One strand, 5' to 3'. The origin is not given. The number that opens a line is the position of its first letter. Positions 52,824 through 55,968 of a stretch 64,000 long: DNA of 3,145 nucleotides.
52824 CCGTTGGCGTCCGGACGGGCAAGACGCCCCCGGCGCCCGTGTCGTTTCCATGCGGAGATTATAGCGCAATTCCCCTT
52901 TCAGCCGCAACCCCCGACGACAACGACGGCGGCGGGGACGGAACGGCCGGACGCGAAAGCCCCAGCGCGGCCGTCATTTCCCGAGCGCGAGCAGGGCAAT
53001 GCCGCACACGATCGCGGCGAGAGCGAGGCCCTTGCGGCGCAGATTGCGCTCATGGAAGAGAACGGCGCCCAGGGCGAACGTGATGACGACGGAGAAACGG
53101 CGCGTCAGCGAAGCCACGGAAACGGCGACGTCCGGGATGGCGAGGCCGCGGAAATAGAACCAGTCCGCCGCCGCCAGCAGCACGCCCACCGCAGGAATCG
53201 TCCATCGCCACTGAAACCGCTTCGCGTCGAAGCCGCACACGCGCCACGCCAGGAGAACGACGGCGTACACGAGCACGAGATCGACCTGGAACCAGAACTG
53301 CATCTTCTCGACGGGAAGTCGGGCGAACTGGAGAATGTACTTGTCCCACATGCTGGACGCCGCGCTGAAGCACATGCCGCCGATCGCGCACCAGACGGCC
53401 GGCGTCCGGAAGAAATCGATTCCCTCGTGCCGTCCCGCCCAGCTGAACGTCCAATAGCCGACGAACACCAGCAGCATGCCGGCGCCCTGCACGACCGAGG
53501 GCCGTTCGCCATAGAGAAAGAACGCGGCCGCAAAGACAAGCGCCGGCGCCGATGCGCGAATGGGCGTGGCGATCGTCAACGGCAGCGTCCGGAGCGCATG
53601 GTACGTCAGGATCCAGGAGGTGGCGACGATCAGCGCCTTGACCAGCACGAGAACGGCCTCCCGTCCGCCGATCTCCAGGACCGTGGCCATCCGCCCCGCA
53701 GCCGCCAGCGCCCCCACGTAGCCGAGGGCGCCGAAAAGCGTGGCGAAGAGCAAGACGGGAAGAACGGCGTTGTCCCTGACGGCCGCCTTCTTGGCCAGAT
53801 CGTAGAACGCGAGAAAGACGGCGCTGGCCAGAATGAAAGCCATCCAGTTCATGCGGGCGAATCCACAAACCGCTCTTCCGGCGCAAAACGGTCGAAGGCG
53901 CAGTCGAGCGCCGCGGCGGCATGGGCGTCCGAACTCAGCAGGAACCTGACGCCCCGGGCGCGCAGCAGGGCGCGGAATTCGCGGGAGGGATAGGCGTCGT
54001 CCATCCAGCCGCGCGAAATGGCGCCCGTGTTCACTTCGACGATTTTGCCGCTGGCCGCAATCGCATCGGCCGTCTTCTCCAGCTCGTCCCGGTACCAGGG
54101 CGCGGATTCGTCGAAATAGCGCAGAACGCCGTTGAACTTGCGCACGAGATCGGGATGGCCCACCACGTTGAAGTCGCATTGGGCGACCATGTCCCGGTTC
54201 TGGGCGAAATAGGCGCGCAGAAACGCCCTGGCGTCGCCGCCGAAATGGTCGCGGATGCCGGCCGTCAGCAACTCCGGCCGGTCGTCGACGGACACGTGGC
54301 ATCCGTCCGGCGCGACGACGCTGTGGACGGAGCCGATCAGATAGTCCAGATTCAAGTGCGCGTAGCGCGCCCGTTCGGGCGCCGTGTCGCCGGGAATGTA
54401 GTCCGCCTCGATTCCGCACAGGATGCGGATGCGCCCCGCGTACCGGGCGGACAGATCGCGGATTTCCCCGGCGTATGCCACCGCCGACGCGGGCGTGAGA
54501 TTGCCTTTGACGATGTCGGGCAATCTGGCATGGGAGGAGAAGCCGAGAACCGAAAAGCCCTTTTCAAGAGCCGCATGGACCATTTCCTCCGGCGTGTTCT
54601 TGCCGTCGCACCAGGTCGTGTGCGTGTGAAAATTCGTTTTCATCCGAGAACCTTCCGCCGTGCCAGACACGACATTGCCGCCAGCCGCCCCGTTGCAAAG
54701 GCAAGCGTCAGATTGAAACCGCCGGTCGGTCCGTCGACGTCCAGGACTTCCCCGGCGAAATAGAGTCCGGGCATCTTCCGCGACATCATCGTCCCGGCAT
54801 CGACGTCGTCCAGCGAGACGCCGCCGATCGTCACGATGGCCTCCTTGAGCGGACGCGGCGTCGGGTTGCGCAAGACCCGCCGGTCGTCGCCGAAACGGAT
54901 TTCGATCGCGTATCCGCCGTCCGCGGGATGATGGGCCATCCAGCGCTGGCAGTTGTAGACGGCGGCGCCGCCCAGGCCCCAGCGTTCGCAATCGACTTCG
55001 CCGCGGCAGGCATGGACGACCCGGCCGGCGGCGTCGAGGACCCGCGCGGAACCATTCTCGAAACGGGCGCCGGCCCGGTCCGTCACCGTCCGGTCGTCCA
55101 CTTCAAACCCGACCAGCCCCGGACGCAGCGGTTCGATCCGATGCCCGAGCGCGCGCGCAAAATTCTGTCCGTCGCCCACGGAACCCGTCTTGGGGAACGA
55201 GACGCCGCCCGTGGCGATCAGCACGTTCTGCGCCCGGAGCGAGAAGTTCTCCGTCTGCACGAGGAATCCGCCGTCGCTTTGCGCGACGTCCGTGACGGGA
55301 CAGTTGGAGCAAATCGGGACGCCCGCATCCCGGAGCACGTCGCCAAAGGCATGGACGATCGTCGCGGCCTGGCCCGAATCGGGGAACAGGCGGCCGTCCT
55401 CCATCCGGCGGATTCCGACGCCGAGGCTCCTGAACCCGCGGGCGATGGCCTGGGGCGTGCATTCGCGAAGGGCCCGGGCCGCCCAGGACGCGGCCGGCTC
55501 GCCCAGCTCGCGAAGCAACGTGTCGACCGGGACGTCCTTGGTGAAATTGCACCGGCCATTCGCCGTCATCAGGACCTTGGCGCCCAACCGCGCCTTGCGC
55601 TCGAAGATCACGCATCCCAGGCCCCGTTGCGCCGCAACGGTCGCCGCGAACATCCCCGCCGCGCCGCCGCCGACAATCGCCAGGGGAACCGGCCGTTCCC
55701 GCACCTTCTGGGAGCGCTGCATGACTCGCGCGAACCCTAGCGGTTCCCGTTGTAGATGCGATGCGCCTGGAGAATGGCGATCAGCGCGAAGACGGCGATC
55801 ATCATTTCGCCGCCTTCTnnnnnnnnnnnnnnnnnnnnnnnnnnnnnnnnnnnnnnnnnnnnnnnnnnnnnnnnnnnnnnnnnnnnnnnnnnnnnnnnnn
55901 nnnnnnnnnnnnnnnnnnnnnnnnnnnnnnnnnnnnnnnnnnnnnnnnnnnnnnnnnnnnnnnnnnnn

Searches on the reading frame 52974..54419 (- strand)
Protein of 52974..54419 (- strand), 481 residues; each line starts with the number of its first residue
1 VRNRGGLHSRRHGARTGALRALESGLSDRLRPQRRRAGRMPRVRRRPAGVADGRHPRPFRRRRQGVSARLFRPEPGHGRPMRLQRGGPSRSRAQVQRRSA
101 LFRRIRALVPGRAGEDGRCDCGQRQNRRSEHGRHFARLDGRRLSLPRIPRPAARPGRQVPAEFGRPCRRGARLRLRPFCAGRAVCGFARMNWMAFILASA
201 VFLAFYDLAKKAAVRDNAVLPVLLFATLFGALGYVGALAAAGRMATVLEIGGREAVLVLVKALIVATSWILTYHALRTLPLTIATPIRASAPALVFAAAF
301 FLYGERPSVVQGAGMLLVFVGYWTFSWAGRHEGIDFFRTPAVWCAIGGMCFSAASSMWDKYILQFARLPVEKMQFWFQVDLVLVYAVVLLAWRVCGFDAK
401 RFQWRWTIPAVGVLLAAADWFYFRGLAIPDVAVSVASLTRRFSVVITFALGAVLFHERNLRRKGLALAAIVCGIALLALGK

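Call 15: search_protein_families(library=pfam, proteins=[window:52974-54419:-], max_evalue=0.0001)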
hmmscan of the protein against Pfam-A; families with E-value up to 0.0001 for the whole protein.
window:52974-54419:- (481 aa): 1 family
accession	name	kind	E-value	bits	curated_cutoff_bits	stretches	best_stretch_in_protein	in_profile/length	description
PF00892.27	EamA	-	1.3e-12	48.6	28.2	1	192-324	3-132/135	EamA-like transporter family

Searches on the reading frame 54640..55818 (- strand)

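Call 13: search_protein_families(library=pfam, proteins=[window:54640-55818:-], max_evalue=0.0001)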
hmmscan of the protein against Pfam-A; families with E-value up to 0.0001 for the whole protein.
window:54640-55818:- (392 aa): 7 families
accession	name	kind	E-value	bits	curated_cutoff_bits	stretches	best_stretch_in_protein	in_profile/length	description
PF03486.20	HI0933_like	-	3.5e-68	230.1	50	1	46-382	3-243/244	HI0933-like protein Rossmann domain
PF13738.12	Pyr_redox_3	-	4.9e-11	42.9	30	1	160-213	89-142/305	Pyridine nucleotide-disulphide oxidoreductase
PF01266.30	DAO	-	5.1e-08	33.3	27.9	0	112-207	112-206/353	FAD dependent oxidoreductase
PF00890.30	FAD_binding_2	-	1.3e-07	31.6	20.4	1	47-178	3-168/414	FAD binding domain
PF07992.20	Pyr_redox_2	-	1e-06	28.8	26.1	0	46-208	3-112/291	Pyridine nucleotide-disulphide oxidoreductase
PF13450.12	NAD_binding_8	-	2e-06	28.4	21.9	1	48-82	1-35/68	NAD(P)-binding Rossmann-like domain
PF12831.13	FAD_oxidored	-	7.5e-06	25.9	27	1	47-183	3-119/416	FAD dependent oxidoreductase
